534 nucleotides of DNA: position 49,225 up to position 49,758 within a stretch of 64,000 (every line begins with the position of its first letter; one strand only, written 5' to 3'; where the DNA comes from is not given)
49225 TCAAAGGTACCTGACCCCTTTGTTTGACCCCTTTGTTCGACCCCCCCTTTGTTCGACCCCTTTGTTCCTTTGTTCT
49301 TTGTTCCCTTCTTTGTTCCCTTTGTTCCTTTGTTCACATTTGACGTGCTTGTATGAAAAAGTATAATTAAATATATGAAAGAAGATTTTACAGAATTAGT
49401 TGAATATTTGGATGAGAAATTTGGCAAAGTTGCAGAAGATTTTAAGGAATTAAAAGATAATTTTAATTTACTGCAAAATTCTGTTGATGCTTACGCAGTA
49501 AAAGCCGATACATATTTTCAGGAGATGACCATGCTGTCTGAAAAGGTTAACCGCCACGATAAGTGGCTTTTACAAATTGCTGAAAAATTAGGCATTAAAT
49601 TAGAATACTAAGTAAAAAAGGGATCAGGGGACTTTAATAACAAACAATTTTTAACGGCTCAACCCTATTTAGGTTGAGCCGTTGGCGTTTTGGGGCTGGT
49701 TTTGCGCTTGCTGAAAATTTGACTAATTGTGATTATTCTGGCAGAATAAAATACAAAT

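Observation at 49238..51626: Twin near-leaderless paralog genes, each behind degenerate pyrimidine repeats, bracket a three-gene cassette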

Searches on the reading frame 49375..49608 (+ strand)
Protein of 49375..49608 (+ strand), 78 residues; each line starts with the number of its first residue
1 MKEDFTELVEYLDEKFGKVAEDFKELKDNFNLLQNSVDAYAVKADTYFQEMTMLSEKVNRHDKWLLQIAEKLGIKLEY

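Call 6: search_protein_families(library=pfam, proteins=[window:49375-49608:+], max_evalue=0.1)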
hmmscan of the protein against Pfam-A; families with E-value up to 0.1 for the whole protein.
window:49375-49608:+ (78 aa): 7 families
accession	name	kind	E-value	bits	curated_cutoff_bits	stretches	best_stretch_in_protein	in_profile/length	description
PF20667.3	Sec10_N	-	0.011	16.3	27.4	0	3-37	38-72/118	Exocyst complex component Sec10, N-terminal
PF06419.17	COG6_N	-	0.012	16.2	27.4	1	14-69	33-88/114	Conserved oligomeric complex COG6, N-terminal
PF02403.27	Seryl_tRNA_N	-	0.04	14.6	28.2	1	3-72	26-97/108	Seryl-tRNA synthetase N-terminal domain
PF00509.23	Hemagglutinin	-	0.049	12.5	31.8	1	6-76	381-454/550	Haemagglutinin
PF08581.15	Tup_N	-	0.052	14.3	28.7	1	12-58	2-48/77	Tup N-terminal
PF17324.7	BLI1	-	0.088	14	26.9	0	29-74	15-54/111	BLOC-1 interactor 1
PF06103.16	DUF948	-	0.09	13.4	37.2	0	5-59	31-85/89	Bacterial protein of unknown function (DUF948)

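Call 13: find_homologous_proteins(query=window:49375-49608:+, max_evalue=0.001)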
Query window:49375-49608:+ (78 aa): 259 proteins with E <= 0.001 among 261 candidates; the best 120 are listed.
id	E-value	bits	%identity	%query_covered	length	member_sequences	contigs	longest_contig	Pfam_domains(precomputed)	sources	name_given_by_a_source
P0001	5.4e-43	162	100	100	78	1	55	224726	-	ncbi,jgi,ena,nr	ncbi:MAG: hypothetical protein A2402_01540 [Candidatus Staskawiczbacteria bacterium RIFOXYC1_FULL_37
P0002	2.8e-42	159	99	100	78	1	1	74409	-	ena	-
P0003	2.8e-42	159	99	100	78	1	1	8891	-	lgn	-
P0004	1.1e-39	151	95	100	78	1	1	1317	-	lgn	-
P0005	8.4e-39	148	92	100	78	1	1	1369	-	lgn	-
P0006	3.2e-37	143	90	100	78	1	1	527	-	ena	-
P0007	4.0e-37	143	90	100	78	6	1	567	-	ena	-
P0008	4.3e-37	143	88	100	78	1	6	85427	-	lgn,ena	-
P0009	1.4e-36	141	87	100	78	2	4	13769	-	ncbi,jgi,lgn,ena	jgi:hypothetical protein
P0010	2.0e-36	141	87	100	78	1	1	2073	-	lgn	-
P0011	2.1e-36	141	86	100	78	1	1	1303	-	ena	-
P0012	8.8e-35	136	86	100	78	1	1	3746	-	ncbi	-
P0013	2.4e-34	134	82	100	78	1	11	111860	-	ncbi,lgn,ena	-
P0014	3.2e-34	134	82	100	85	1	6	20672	-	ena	-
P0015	3.3e-34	134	82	100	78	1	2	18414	-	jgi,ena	-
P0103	1.4e-22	97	63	100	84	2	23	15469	-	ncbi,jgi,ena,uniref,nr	ncbi:MAG: hypothetical protein A2812_03445 [Candidatus Staskawiczbacteria bacterium RIFCSPHIGHO2_01_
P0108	2.4e-22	96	63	100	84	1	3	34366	-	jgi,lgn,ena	-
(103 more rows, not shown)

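Call 16: find_related_loci(query=A2, collection=genome_contigs, flank=6000)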
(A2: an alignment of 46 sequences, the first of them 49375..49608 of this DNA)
Query A2 (78 aa) in genome_contigs; peptide patterns used: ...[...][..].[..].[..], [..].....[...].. (x = any residue, [..] = any of these).
203 stretches matched a pattern; 156 encode a relative of the query (tblastn E <= 1e-3); the best 80 are kept; 80 distinct loci.
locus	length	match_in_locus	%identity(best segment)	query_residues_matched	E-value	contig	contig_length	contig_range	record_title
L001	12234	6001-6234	87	1-78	1e-41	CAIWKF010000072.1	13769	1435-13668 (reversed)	MAG: Candidatus Staskawiczbacteria bacterium isolate Loclat_bin-05792 genome assembly, contig: bin-05792:072/137, whole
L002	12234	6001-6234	82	1-78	1e-39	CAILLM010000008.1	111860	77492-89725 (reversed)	Candidatus Staskawiczbacteria bacterium isolate AlinenLipids_bin-6305 genome assembly, contig: bin-6305:08/11, whole gen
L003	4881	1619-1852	76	1-78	7e-35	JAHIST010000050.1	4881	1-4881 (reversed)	MAG: Patescibacteria group bacterium isolate MM_PC_MetaG.mb.188 MM_PC_MetaG.mb.188_k141_957208, whole genome shotgun seq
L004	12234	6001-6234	71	1-78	1e-32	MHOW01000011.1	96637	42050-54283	MAG: Candidatus Staskawiczbacteria bacterium RIFCSPLOWO2_01_FULL_33_13 rifcsplowo2_01_scaffold_2462, whole genome shotgu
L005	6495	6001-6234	71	1-78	9e-33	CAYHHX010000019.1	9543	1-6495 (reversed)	MAG TPA_asm: uncultured Candidatus Saccharibacteria bacterium isolate ERP119705_co13_61 genome assembly, contig: NODE_89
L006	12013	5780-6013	73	1-78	4e-32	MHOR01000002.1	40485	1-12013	MAG: Candidatus Staskawiczbacteria bacterium RIFCSPHIGHO2_02_FULL_34_10 rifcsphigho2_02_scaffold_1070, whole genome shot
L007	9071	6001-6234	68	1-78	3e-31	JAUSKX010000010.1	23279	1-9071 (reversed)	MAG: Candidatus Azambacteria bacterium isolate E14_metabat.bin.84 E14_k141_1221809, whole genome shotgun sequence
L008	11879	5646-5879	67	1-78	3e-31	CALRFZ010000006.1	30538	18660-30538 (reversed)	MAG: Candidatus Staskawiczbacteria bacterium isolate Ike-100m-1 genome assembly, contig: Ike-100-c491, whole genome shot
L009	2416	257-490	68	1-78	3e-30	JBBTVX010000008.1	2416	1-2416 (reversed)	MAG: Patescibacteria group bacterium isolate H43-bin088_1 H43_bin088_1_000000000008, whole genome shotgun sequence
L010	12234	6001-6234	65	1-78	6e-30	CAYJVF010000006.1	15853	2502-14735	MAG TPA_asm: uncultured Candidatus Saccharibacteria bacterium isolate ERP125453_co1_32 genome assembly, contig: NODE_382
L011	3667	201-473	59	1-78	2e-29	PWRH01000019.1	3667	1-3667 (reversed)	MAG: Candidatus Nealsonbacteria bacterium isolate CSSed10_83 CS-Sed10-C96575, whole genome shotgun sequence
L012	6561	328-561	63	1-78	7e-29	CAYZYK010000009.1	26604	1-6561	MAG TPA_asm: uncultured Candidatus Saccharibacteria bacterium isolate binchicken_co17_276 genome assembly, contig: NODE_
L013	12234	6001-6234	63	1-78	6e-29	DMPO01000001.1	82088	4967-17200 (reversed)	MAG TPA_asm: Candidatus Azambacteria bacterium isolate UBA12106 contig_7978, whole genome shotgun sequence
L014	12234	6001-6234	63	1-78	1e-28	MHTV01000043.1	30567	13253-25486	MAG: Candidatus Wildermuthbacteria bacterium RIFCSPHIGHO2_02_FULL_45_25 rifcsphigho2_02_scaffold_7210, whole genome shot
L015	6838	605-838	60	1-78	4e-28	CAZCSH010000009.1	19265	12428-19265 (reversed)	MAG TPA_asm: uncultured Candidatus Saccharibacteria bacterium isolate binchicken_co387_689 genome assembly, contig: NODE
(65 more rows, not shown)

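Call 25: find_encoding_contigs(protein=P0001, flank=6000, max_places=10)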
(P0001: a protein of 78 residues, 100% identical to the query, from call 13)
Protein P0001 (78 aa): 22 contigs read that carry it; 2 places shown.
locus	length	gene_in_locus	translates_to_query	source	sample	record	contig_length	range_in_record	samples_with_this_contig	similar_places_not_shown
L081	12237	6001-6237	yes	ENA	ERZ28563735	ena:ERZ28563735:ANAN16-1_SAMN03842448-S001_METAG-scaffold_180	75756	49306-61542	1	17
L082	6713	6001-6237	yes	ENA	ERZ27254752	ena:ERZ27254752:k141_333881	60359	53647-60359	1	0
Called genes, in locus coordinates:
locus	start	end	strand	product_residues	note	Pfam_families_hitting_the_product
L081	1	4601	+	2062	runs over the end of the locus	PF03534:SpvB, PF13517:FG-GAP_3 (faint), PF25023:TEN_YD-shell, PF05593:RHS_repeat, PF25023:TEN_YD-shell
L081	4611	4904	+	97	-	-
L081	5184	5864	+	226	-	PF01797:Y1_Tnp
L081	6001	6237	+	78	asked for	-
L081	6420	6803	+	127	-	-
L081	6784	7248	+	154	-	PF06941:NT5C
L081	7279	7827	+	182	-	PF10609:ParA (faint)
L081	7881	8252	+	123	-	-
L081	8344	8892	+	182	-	-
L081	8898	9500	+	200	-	PF01928:CYTH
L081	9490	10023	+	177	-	-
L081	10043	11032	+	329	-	PF02016:Peptidase_S66, PF17676:Peptidase_S66C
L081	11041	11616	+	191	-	PF02545:Maf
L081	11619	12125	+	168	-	PF12385:Peptidase_C70 (weak), PF13529:Peptidase_C39_2, PF03412:Peptidase_C39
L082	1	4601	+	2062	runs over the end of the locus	PF03534:SpvB, PF13517:FG-GAP_3 (faint), PF25023:TEN_YD-shell, PF05593:RHS_repeat, PF25023:TEN_YD-shell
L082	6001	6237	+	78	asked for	-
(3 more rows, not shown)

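Call 35: find_encoding_contigs(protein=P0103, flank=8000, max_places=6)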
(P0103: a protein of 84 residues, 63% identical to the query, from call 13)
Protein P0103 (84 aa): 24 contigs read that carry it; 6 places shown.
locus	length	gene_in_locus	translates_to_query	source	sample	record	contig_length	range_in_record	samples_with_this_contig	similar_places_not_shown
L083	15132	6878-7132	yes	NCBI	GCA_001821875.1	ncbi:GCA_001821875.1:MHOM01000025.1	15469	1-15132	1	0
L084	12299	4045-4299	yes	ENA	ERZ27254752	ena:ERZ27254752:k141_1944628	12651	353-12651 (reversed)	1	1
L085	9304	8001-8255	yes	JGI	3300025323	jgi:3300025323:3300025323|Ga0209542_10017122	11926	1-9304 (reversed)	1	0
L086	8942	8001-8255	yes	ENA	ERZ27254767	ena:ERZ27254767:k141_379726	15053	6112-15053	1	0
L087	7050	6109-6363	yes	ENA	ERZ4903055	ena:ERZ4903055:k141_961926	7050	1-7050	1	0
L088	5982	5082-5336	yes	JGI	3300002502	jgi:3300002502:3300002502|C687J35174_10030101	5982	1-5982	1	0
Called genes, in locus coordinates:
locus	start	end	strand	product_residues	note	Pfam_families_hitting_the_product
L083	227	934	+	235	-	PF01209:Ubie_methyltran, PF02353:CMAS (weak), PF13489:Methyltransf_23, PF07021:MetW (weak), PF13847:Methyltransf_31, PF08241:Methyltransf_11, PF08242:Methyltransf_12, PF13649:Methyltransf_25, +1 more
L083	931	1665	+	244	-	PF21926:FeeM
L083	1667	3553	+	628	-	PF02518:HATPase_c, PF13589:HATPase_c_3 (weak)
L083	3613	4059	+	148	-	PF00293:NUDIX, PF14815:NUDIX_4 (weak)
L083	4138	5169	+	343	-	PF25023:TEN_YD-shell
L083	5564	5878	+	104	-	-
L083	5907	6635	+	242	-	-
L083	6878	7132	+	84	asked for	-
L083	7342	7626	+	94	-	PF01047:MarR, PF01022:HTH_5 (weak), PF13412:HTH_24 (weak)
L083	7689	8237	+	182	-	-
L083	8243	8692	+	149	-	PF00293:NUDIX, PF14815:NUDIX_4 (weak)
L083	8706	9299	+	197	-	PF01928:CYTH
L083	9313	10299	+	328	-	PF02016:Peptidase_S66, PF17676:Peptidase_S66C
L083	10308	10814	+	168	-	PF12385:Peptidase_C70 (weak), PF13529:Peptidase_C39_2, PF03412:Peptidase_C39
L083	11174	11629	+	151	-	-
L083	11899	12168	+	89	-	-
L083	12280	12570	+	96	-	PF01371:Trp_repressor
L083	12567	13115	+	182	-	PF18171:LSDAT_prok (faint), PF18306:LDcluster4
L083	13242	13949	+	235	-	-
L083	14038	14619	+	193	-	PF13302:Acetyltransf_3, PF13420:Acetyltransf_4, PF00583:Acetyltransf_1, PF13673:Acetyltransf_10, PF13508:Acetyltransf_7, PF08445:FR47 (weak)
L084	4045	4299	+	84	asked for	-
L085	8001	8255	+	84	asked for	-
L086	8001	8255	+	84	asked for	-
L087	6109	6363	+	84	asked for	-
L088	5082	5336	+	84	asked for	-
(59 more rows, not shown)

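Call 36: find_encoding_contigs(protein=P0108, flank=8000, max_places=6)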
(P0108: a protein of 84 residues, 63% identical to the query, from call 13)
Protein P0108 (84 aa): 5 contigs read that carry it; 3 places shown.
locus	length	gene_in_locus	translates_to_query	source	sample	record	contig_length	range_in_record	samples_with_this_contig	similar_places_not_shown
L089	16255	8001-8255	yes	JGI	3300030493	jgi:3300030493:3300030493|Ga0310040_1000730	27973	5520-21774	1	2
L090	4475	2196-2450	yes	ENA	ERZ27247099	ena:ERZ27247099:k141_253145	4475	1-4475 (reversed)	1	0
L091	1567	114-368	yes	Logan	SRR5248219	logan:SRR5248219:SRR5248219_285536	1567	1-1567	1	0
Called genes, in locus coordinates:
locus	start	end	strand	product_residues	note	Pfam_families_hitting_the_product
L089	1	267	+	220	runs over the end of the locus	PF01746:tRNA_m1G_MT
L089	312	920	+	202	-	-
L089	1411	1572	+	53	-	PF00471:Ribosomal_L33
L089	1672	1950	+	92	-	-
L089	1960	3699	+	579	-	PF00512:HisKA, PF02518:HATPase_c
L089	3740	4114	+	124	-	PF00072:Response_reg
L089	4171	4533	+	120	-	PF03118:RNA_pol_A_CTD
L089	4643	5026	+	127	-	PF00072:Response_reg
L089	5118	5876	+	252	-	PF00561:Abhydrolase_1, PF12146:Hydrolase_4, PF12697:Abhydrolase_6 (weak), PF00326:Peptidase_S9 (faint)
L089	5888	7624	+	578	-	PF00501:AMP-binding, PF23562:AMP-binding_C_3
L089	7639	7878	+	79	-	-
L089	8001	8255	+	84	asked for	-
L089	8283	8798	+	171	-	PF00293:NUDIX, PF14815:NUDIX_4 (faint)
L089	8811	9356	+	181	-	PF13302:Acetyltransf_3, PF13420:Acetyltransf_4, PF13673:Acetyltransf_10, PF00583:Acetyltransf_1, PF13508:Acetyltransf_7, PF08445:FR47 (faint)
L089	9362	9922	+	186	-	PF01928:CYTH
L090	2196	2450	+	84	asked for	-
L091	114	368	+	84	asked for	-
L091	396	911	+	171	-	PF00293:NUDIX, PF14815:NUDIX_4 (faint)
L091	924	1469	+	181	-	PF13302:Acetyltransf_3, PF13420:Acetyltransf_4, PF13673:Acetyltransf_10, PF00583:Acetyltransf_1, PF13508:Acetyltransf_7, PF08445:FR47 (faint)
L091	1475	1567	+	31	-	?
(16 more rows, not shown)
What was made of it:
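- Relatives L083-L091 have a single 84-aa gene upstream of the same 182-aa, CYTH, S66 and C39 genes (calls 35, 36). Relatives have one gene at this locus (calls 35, 36).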

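Call 37: find_encoding_contigs(protein=P0008, flank=8000, max_places=6)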
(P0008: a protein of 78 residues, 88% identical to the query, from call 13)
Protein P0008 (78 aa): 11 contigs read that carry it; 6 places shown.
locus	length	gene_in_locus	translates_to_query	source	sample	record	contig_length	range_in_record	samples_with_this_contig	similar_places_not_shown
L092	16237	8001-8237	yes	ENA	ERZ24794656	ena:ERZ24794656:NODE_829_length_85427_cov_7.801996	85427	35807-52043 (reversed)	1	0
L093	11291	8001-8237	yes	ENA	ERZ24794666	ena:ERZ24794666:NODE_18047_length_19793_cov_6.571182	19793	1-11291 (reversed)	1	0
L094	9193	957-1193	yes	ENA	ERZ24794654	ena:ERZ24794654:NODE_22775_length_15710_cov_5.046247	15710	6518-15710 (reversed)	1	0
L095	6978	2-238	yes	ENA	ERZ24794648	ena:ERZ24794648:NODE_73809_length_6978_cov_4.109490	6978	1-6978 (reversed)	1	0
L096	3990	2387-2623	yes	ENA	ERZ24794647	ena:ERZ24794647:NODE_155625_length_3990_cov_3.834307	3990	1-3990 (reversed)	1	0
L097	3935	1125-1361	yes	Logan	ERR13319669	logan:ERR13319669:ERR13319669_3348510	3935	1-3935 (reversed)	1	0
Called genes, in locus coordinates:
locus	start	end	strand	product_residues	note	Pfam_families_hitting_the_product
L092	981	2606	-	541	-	PF02142:MGS, PF01808:AICARFT_IMPCHas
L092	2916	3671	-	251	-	-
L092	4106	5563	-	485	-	PF13555:AAA_29 (faint), PF00005:ABC_tran, PF02463:SMC_N (faint), PF03193:RsgA_GTPase (faint), PF13191:AAA_16 (faint), PF13401:AAA_22 (faint), PF13481:AAA_25 (faint), PF00005:ABC_tran, +3 more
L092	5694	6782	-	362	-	PF12850:Metallophos_2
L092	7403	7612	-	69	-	-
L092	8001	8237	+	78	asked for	-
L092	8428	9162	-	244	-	PF01135:PCMT, PF13489:Methyltransf_23, PF01209:Ubie_methyltran, PF05175:MTS, PF06325:PrmA, PF13847:Methyltransf_31, PF08241:Methyltransf_11, PF08242:Methyltransf_12, +7 more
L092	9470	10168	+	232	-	PF00483:NTP_transferase, PF12804:NTP_transf_3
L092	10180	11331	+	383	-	PF04041:Glyco_hydro_130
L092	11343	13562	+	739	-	PF13439:Glyco_transf_4 (weak), PF00534:Glycos_transf_1, PF13692:Glyco_trans_1_4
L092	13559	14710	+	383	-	PF06202:GDE_C, PF22422:MGH1-like_GH (weak), PF12899:Glyco_hydro_100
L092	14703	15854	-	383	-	PF20706:GT4-conflict (weak), PF00534:Glycos_transf_1, PF13692:Glyco_trans_1_4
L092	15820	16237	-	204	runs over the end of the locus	PF02585:PIG-L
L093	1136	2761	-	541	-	PF02142:MGS, PF01808:AICARFT_IMPCHas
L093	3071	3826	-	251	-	-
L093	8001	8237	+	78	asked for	-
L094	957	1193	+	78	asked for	-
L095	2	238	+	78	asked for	?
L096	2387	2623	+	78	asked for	-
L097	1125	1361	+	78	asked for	-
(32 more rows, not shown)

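Call 46: predict_structure(alignment_id=A2)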
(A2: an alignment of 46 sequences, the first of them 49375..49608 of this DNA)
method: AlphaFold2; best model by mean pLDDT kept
length: 78 residues; sequences in the alignment: 46
mean_pLDDT: 94.3   pTM: 0.53
mean pLDDT of the five models: 94.3, 93.9, 93.5, 92.6, 91.5
residues with pLDDT >= 90: 70; 70-90: 6; 50-70: 2; < 50: 0
segments of 3 or more residues with pLDDT < 50: none
pLDDT, mean of each block of 10 residues (from residue 1): 86 97 98 98 98 96 94 87
secondary structure, 60 per line:
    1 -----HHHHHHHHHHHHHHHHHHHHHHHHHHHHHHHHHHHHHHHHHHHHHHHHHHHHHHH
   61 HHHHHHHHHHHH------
elements in order: H6-72
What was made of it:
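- Checked: AlphaFold2 predicts one helix, residues 6-72, pLDDT 94 (call 46).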

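Call 47: search_protein_representatives(alignment_id=A2)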
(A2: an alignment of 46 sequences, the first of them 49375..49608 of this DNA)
Query: 46 sequences, 78 profile positions. Proteins with E-value up to 0.001 (for the whole library): 1021; up to 1e-10: 249; up to 1e-30: 3. The best 150 are listed.
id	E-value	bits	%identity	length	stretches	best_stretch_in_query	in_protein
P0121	1.0e-33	131.8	-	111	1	1-78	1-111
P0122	3.7e-31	123.6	-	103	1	3-78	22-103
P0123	5.4e-31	123.1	-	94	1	1-78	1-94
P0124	1.2e-29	118.7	-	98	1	1-78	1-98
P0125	1.3e-29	118.6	-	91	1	1-77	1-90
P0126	1.5e-28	115.3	-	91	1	10-78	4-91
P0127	3.4e-28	114.1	-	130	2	7-76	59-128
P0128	7.1e-28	113.1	-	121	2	12-77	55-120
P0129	1.1e-27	112.5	-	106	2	12-72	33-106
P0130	2.2e-27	111.5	-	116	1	1-77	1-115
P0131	1.9e-26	108.5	-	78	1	1-78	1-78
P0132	1.1e-25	106.1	-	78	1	1-77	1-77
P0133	1.9e-25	105.3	-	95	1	10-78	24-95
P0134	3.0e-25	104.7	-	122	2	11-78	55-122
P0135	4.2e-25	104.2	-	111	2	7-78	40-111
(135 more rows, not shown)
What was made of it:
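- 259 clusters at 90% identity (call 13) and 1021 representatives at 50% identity (call 47).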
